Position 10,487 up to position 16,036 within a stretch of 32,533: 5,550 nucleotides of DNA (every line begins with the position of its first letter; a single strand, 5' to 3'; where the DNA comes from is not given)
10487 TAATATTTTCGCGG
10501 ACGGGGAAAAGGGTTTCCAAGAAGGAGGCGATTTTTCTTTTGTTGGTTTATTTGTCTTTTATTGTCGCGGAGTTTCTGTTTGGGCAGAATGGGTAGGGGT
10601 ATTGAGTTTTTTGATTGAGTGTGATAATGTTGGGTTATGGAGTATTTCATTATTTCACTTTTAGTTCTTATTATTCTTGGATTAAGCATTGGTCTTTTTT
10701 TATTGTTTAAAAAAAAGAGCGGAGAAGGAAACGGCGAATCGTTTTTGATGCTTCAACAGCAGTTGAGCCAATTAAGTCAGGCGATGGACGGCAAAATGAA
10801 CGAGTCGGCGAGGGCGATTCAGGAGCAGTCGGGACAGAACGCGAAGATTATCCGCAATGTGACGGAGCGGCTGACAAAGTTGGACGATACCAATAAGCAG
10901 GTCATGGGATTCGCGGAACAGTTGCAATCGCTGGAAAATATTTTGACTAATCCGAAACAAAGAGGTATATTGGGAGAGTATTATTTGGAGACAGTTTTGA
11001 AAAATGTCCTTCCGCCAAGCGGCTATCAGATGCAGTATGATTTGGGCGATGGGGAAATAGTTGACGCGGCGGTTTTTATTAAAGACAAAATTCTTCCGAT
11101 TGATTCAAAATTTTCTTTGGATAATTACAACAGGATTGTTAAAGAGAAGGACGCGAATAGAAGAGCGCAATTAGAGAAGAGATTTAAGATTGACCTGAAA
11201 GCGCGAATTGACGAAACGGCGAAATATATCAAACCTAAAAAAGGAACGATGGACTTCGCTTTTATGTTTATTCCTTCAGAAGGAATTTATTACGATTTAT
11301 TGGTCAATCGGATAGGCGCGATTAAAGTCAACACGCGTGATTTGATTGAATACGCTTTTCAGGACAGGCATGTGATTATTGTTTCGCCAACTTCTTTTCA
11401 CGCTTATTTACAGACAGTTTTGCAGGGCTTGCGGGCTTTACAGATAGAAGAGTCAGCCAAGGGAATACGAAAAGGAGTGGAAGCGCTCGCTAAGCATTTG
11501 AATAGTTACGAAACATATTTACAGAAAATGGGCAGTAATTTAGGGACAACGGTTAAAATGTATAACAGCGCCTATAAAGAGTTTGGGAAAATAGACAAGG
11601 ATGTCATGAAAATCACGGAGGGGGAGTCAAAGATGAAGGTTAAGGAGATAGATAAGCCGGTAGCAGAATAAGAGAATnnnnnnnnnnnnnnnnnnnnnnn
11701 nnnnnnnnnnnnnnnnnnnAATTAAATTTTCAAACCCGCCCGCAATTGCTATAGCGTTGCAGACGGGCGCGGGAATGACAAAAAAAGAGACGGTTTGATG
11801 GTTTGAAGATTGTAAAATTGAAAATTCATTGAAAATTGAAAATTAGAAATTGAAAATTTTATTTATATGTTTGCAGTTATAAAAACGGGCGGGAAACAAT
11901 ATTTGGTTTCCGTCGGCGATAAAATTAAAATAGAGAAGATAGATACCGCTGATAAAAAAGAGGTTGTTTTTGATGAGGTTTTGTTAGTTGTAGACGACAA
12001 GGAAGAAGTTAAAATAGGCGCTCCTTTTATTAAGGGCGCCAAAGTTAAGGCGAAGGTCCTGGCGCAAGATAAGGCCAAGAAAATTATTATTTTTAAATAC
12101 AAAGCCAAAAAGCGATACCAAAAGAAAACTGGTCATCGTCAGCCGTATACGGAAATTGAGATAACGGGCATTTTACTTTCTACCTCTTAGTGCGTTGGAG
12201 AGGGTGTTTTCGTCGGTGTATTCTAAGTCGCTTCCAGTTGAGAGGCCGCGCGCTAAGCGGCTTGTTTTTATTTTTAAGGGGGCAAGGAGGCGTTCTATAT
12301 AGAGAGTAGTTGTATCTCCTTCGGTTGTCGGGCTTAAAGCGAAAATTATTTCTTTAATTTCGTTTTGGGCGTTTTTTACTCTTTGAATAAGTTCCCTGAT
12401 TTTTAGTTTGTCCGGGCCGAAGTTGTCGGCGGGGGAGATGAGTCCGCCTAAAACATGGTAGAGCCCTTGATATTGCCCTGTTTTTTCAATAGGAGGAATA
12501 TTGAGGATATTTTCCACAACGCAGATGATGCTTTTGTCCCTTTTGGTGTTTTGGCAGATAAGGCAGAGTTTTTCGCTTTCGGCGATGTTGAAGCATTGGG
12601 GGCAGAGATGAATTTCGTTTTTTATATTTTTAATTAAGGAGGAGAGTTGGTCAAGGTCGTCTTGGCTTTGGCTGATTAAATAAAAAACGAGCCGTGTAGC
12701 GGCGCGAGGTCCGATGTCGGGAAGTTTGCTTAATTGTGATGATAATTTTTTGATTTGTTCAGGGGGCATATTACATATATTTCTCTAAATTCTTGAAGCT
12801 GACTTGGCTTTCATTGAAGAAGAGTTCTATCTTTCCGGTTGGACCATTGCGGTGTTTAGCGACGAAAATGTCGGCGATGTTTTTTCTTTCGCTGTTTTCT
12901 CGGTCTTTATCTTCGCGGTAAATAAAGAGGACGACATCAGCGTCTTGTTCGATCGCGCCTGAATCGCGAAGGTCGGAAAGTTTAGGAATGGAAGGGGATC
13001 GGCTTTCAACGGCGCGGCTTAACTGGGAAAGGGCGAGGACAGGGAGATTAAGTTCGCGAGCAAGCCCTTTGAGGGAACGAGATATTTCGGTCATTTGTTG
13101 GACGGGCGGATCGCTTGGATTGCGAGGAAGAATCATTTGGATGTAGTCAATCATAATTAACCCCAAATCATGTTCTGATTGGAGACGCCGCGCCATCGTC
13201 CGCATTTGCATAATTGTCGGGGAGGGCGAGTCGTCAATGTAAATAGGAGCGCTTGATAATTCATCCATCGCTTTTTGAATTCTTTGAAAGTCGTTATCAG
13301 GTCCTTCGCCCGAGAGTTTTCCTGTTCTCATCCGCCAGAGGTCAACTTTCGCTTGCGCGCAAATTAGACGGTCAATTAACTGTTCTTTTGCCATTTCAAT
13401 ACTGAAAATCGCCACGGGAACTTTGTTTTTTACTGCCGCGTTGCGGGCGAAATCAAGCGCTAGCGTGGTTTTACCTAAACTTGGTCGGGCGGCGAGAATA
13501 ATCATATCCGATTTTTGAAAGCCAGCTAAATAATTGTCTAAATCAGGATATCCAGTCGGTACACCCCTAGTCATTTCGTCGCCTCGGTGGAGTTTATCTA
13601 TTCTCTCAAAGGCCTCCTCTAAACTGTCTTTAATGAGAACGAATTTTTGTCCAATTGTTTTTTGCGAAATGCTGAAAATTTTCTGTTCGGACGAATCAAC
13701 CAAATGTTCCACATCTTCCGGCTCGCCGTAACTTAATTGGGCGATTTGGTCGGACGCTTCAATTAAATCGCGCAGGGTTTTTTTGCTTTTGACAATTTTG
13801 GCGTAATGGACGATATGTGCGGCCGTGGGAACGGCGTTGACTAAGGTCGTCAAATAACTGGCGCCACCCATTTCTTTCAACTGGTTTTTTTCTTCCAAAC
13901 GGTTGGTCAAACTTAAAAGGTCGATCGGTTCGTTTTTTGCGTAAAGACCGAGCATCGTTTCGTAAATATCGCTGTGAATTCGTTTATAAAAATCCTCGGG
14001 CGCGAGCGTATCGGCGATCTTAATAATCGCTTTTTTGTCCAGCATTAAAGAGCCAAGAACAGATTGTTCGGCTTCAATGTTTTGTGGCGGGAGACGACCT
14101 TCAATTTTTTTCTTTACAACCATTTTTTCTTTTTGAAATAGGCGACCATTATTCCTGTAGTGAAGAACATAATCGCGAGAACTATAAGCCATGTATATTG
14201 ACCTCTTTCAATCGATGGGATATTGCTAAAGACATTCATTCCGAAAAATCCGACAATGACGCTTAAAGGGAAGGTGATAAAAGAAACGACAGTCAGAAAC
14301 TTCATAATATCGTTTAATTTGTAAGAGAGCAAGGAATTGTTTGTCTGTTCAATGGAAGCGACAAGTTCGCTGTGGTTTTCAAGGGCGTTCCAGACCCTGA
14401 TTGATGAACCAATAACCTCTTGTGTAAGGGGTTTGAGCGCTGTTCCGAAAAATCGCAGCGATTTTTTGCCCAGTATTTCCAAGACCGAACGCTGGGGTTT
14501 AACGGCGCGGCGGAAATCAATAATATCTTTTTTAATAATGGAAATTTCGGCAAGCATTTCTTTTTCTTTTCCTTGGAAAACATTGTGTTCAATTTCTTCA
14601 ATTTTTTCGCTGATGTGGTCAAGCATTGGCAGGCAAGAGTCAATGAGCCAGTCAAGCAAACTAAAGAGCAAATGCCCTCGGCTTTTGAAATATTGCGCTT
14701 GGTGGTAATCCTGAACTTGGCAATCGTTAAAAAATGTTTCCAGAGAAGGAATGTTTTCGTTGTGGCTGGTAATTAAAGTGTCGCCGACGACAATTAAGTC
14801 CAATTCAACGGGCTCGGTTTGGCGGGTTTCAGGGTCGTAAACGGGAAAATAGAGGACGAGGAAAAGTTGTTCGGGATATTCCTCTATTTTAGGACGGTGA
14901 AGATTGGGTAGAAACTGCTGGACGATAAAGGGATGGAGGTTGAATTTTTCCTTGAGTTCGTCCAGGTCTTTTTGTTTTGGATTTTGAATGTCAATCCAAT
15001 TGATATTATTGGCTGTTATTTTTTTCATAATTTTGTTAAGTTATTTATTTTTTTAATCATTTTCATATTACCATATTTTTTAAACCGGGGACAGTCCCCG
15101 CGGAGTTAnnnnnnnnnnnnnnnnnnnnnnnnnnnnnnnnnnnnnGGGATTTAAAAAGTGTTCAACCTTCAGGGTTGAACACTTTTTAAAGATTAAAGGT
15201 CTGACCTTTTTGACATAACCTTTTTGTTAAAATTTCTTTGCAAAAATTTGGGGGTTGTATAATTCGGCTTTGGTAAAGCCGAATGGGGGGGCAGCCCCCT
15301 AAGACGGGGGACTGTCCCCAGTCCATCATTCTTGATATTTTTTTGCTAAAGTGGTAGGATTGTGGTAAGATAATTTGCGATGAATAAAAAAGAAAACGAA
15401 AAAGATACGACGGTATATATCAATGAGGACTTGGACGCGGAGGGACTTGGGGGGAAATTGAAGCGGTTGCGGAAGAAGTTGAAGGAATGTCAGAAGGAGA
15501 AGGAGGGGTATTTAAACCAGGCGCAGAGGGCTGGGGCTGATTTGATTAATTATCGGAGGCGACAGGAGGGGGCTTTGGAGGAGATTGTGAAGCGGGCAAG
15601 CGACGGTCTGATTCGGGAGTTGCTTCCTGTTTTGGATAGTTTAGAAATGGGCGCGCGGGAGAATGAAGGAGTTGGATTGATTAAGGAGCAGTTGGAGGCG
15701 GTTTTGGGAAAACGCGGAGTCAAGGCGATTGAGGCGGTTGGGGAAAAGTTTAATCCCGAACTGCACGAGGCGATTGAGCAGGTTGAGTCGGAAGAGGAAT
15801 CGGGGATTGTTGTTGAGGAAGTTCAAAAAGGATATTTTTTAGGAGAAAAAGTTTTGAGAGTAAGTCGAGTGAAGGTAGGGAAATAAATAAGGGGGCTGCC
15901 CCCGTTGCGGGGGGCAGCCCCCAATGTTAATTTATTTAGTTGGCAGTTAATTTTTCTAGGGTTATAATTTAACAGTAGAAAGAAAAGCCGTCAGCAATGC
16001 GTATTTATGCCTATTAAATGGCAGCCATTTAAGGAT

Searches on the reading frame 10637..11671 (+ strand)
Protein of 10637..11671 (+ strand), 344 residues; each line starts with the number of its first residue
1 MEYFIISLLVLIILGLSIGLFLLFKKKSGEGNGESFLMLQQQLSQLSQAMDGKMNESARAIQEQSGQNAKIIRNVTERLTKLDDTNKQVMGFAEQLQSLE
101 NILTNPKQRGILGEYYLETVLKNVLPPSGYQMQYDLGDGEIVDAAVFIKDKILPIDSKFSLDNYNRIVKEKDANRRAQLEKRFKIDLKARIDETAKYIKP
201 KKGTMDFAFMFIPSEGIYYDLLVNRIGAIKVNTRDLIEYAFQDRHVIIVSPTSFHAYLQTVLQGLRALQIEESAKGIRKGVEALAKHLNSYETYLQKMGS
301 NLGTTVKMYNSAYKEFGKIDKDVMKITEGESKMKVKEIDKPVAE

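Call 25: search_protein_families(library=pfam, proteins=[window:10637-11671:+], max_evalue=0.001)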
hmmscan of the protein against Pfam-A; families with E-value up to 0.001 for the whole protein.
window:10637-11671:+ (344 aa): 1 family
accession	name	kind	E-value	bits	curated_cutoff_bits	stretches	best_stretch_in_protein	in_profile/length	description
PF02646.22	RmuC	-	3.8e-54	184.2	26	1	41-329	1-280/291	RmuC family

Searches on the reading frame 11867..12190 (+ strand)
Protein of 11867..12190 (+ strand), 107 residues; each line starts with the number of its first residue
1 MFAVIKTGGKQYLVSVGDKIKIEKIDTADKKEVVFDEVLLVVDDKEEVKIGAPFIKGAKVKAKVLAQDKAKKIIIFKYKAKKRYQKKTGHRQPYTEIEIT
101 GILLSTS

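Call 57: search_protein_families(library=pfam, proteins=[window:11867-12190:+], max_evalue=0.01)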
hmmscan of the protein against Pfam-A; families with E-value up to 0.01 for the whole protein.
window:11867-12190:+ (107 aa): 2 families
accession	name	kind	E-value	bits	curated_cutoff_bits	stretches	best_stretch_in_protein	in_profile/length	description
PF00829.26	Ribosomal_L21p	-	2.1e-37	127.8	27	1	1-102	1-99/99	Ribosomal prokaryotic L21 protein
PF18330.7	Lig_C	-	0.0078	16.6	25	1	22-83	51-114/125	Ligase Pab1020 C-terminal region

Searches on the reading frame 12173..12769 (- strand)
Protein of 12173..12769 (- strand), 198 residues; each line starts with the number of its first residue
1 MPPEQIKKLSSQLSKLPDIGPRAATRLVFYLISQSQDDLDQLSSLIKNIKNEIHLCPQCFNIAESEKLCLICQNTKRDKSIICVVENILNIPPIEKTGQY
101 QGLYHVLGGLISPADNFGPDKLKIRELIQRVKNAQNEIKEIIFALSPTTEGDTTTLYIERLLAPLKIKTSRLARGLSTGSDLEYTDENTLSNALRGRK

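Call 57: search_protein_families(library=pfam, proteins=[window:12173-12769:-], max_evalue=0.01)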
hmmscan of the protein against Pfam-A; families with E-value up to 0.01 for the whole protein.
window:12173-12769:- (198 aa): 5 families
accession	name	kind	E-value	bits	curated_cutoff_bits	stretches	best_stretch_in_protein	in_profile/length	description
PF13662.12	Toprim_4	-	2.2e-20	73.1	25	1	81-173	2-85/85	Toprim domain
PF21175.2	RecR_C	-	5.1e-09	35.8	22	1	175-198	1-24/24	RecR, C-terminal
PF21176.3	RecR_HhH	-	1.3e-08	35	27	1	6-48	1-43/45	RecR, helix-hairpin-helix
PF01751.28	Toprim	-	4.9e-06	27.1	23.1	1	82-164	2-86/96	Toprim domain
PF02132.21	RecR_ZnF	-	0.00013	22.1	22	1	53-74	1-21/21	RecR, Cys4-zinc finger domain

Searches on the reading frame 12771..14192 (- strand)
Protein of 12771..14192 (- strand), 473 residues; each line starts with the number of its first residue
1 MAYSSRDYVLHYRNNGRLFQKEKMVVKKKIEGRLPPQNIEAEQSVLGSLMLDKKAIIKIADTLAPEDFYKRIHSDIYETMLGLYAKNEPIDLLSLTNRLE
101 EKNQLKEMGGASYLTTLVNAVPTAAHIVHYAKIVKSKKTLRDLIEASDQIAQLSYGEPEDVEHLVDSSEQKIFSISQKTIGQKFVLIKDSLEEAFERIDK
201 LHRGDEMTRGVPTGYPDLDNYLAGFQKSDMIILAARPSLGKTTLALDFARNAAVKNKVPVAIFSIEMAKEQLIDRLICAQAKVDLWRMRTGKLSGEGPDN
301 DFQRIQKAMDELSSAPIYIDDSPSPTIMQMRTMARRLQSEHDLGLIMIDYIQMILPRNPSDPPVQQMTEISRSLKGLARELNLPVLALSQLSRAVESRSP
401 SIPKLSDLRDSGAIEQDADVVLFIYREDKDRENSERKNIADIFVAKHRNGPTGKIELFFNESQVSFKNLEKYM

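Call 57: search_protein_families(library=pfam, proteins=[window:12771-14192:-], max_evalue=0.01)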
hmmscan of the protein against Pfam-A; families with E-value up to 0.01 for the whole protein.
window:12771-14192:- (473 aa): 5 families
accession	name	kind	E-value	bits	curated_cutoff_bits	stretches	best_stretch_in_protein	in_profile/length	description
PF03796.21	DnaB_C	-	2.3e-97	325.8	27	1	210-468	1-255/255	DnaB-like helicase C terminal domain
PF00772.26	DnaB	-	6.1e-37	126.2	23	1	35-135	2-102/103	DnaB-like helicase N terminal domain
PF13481.12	AAA_25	-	3.3e-13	50.1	27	1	209-391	13-190/195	AAA domain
PF06745.19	ATPase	-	2.2e-06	27.7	26.6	1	211-288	1-77/231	KaiC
PF19702.4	DUF6200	-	0.0078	16.3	26.9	0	405-431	48-74/76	Family of unknown function (DUF6200)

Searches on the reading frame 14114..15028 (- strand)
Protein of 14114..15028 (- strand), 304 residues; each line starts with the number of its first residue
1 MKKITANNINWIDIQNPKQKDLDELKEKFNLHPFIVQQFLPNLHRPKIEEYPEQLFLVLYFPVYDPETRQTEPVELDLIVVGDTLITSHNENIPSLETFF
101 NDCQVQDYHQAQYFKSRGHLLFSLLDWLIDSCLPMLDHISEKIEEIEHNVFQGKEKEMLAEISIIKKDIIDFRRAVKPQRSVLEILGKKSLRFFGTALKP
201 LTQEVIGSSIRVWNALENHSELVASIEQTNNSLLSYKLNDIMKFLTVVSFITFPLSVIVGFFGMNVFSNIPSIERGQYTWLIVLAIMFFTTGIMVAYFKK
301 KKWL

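Call 57: search_protein_families(library=pfam, proteins=[window:14114-15028:-], max_evalue=0.01)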
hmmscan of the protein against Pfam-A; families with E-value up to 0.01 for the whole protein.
window:14114-15028:- (304 aa): 1 family
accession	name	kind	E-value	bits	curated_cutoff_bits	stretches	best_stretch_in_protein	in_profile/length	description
PF01544.23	CorA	-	5.9e-62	210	27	1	8-300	3-292/292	CorA-like Mg2+ transporter protein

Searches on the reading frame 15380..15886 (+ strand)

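Call 57: search_protein_families(library=pfam, proteins=[window:15380-15886:+], max_evalue=0.01)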
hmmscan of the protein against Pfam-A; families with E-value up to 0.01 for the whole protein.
window:15380-15886:+ (168 aa): 1 family
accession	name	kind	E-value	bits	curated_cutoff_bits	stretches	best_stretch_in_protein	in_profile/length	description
PF01025.24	GrpE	-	3.4e-35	121.6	25.8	1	24-168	10-165/165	GrpE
